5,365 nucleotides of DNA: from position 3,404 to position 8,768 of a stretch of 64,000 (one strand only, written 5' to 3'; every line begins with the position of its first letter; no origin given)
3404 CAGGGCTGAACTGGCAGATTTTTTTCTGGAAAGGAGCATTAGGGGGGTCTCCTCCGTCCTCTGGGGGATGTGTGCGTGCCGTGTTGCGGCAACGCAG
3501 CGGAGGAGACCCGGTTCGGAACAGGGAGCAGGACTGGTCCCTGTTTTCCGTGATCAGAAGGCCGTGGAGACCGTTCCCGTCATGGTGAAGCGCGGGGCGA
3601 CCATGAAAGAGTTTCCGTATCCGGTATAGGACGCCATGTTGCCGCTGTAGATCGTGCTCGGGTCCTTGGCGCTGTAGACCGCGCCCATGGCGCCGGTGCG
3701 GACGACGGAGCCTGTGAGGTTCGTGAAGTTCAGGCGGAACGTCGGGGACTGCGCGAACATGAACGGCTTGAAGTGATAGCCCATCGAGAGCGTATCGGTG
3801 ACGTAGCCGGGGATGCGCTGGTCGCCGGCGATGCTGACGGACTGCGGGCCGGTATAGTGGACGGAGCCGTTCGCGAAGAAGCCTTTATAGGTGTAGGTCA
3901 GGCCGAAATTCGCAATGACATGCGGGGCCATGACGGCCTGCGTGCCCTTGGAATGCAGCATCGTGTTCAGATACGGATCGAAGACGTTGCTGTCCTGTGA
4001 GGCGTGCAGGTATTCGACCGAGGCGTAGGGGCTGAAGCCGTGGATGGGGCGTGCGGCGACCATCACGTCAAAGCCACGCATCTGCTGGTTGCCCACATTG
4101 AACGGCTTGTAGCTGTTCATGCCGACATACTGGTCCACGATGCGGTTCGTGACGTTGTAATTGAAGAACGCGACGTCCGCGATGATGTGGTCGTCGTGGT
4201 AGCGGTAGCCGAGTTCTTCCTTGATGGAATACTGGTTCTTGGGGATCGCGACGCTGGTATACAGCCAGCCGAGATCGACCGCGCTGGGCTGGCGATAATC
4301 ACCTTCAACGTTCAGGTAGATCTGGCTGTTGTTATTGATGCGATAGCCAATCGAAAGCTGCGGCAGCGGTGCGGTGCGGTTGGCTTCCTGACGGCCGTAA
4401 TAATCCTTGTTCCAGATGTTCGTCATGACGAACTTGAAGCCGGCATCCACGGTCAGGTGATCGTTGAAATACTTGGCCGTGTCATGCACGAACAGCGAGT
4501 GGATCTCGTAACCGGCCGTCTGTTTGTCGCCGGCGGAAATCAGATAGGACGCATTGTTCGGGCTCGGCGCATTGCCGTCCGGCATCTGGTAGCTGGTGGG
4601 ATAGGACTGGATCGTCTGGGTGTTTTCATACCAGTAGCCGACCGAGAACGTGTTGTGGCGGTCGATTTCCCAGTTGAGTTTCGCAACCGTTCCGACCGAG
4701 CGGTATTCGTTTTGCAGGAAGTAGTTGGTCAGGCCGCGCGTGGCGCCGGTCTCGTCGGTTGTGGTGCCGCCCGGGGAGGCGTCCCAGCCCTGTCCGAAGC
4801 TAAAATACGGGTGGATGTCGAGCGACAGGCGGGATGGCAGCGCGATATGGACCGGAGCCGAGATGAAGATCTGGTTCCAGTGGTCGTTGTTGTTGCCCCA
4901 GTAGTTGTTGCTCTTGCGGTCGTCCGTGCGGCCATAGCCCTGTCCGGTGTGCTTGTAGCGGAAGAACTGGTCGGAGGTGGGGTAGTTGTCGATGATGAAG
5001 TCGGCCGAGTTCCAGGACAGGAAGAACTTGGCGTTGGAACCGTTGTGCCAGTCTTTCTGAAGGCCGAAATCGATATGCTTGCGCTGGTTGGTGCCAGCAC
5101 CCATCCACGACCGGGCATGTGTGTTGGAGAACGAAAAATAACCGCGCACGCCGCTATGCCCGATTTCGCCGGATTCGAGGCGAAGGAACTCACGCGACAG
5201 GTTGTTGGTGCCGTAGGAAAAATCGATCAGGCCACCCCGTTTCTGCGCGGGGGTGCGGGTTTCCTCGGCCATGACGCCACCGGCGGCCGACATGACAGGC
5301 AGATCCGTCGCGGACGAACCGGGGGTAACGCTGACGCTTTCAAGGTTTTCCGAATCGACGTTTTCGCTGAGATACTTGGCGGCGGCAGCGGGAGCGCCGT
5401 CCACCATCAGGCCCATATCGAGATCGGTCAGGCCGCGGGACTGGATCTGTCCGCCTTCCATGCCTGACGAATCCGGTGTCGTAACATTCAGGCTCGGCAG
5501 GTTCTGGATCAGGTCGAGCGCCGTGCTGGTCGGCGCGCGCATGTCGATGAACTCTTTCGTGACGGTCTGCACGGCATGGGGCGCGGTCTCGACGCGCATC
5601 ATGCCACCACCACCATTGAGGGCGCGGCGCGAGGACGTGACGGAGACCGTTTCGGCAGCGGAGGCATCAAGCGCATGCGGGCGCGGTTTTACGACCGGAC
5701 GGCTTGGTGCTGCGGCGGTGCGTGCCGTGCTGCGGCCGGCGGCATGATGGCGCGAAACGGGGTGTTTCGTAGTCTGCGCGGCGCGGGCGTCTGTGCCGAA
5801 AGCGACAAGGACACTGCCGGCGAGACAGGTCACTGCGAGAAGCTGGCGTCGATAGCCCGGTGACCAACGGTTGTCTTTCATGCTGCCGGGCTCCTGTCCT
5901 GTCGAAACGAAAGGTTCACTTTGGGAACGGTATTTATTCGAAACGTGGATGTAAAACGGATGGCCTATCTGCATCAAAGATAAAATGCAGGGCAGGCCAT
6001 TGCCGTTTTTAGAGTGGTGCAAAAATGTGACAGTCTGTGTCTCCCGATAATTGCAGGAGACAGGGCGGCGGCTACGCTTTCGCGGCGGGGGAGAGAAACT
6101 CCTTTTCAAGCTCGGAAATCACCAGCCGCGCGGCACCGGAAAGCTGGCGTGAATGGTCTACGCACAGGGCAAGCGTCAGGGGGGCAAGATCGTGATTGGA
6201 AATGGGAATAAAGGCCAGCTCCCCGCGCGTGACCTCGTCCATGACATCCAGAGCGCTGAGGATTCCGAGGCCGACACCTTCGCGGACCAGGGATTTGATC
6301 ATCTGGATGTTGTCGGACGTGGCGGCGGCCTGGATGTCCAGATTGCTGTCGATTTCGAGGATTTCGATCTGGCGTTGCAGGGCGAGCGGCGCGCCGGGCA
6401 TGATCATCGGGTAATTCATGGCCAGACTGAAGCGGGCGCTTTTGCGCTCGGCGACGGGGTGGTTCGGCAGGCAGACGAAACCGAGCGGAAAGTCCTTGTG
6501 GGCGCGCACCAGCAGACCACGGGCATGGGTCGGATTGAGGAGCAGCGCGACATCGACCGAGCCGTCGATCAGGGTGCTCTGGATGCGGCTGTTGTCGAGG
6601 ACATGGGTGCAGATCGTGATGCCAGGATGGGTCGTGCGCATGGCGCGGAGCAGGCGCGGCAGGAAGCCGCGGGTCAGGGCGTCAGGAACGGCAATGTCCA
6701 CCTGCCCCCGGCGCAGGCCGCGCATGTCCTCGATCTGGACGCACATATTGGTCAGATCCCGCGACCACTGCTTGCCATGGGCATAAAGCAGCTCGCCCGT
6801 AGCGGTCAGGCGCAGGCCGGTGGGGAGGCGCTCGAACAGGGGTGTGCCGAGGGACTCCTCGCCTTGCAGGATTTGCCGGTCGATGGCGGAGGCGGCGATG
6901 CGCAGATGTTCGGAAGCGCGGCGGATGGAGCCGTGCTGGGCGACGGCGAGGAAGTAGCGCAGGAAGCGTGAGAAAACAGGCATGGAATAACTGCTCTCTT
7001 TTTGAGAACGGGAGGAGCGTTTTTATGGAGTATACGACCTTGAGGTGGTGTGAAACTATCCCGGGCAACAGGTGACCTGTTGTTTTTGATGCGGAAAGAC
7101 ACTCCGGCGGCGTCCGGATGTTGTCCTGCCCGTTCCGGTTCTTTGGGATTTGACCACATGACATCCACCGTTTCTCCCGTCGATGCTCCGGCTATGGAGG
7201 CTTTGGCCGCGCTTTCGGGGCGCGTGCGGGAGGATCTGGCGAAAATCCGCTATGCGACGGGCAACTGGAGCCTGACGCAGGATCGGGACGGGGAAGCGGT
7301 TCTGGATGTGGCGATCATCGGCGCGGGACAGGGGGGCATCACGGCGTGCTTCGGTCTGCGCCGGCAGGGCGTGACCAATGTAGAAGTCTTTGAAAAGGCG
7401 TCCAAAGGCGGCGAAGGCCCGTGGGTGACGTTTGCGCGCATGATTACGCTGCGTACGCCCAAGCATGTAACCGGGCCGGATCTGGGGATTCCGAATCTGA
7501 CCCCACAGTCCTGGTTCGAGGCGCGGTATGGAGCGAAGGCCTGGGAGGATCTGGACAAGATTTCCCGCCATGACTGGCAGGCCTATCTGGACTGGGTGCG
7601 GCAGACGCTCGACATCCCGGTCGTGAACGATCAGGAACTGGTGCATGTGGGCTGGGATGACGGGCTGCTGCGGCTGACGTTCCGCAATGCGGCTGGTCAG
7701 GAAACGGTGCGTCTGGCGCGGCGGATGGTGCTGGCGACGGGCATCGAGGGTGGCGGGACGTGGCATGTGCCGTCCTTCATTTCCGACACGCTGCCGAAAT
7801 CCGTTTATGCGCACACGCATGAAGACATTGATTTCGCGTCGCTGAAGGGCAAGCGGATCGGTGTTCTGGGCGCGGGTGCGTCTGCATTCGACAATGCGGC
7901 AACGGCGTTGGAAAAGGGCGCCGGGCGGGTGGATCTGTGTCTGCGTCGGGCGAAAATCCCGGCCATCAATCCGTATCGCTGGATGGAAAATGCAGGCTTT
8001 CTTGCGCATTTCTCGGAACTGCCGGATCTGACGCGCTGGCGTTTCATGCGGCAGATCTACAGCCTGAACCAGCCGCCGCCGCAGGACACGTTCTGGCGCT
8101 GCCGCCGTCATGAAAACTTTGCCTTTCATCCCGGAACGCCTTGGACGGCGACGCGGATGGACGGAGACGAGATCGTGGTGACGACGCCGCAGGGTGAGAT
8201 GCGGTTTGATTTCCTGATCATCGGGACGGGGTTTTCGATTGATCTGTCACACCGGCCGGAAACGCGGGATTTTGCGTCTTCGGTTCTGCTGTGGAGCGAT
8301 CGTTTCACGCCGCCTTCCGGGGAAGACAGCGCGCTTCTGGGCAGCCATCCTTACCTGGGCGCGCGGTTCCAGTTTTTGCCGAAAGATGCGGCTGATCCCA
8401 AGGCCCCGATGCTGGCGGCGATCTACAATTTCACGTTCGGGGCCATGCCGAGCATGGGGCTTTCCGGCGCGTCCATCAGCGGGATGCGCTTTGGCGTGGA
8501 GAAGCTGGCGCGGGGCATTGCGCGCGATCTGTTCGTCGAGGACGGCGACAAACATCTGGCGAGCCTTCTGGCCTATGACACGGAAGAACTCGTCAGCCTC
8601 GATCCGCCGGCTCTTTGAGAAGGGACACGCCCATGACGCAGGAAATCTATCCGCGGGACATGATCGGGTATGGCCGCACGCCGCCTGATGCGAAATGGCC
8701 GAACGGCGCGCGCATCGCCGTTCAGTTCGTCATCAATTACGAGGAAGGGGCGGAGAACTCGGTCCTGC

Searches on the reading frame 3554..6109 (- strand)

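Call 48: search_protein_families(library=pfam, proteins=[window:3554-6109:-], max_evalue=0.00001)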
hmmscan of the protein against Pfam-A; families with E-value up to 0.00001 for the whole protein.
window:3554-6109:- (851 aa): 1 family
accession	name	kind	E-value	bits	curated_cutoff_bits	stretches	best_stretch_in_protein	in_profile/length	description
PF07715.20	Plug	-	3.9e-13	50.3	23.9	1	173-278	2-106/107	TonB-dependent Receptor Plug Domain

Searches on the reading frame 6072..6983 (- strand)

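Call 48: search_protein_families(library=pfam, proteins=[window:6072-6983:-], max_evalue=0.00001)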
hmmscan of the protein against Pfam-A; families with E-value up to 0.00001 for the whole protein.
window:6072-6983:- (303 aa): 2 families
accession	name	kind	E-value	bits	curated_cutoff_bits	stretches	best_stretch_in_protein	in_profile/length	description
PF03466.25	LysR_substrate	-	1.9e-34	119.3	28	1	89-295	2-207/209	LysR substrate binding domain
PF00126.33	HTH_1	-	3.4e-17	62.6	26.6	1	7-64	3-60/60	Bacterial regulatory helix-turn-helix protein, lysR family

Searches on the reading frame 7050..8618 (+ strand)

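Call 48: search_protein_families(library=pfam, proteins=[window:7050-8618:+], max_evalue=0.00001)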
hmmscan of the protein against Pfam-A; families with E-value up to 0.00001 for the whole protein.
window:7050-8618:+ (522 aa): 4 families
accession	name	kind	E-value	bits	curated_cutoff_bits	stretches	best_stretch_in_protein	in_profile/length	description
PF13434.12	Lys_Orn_oxgnase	-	2.7e-11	43.7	21.3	1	170-304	91-226/339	L-lysine 6-monooxygenase/L-ornithine 5-monooxygenase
PF13738.12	Pyr_redox_3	-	2.5e-10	40.5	30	1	89-304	2-200/305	Pyridine nucleotide-disulphide oxidoreductase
PF07992.20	Pyr_redox_2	-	3.8e-08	33.5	26.1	1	86-397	2-239/291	Pyridine nucleotide-disulphide oxidoreductase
PF13454.12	NAD_binding_9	-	3.5e-07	30.8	21.8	1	88-191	1-110/155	FAD-NAD(P)-binding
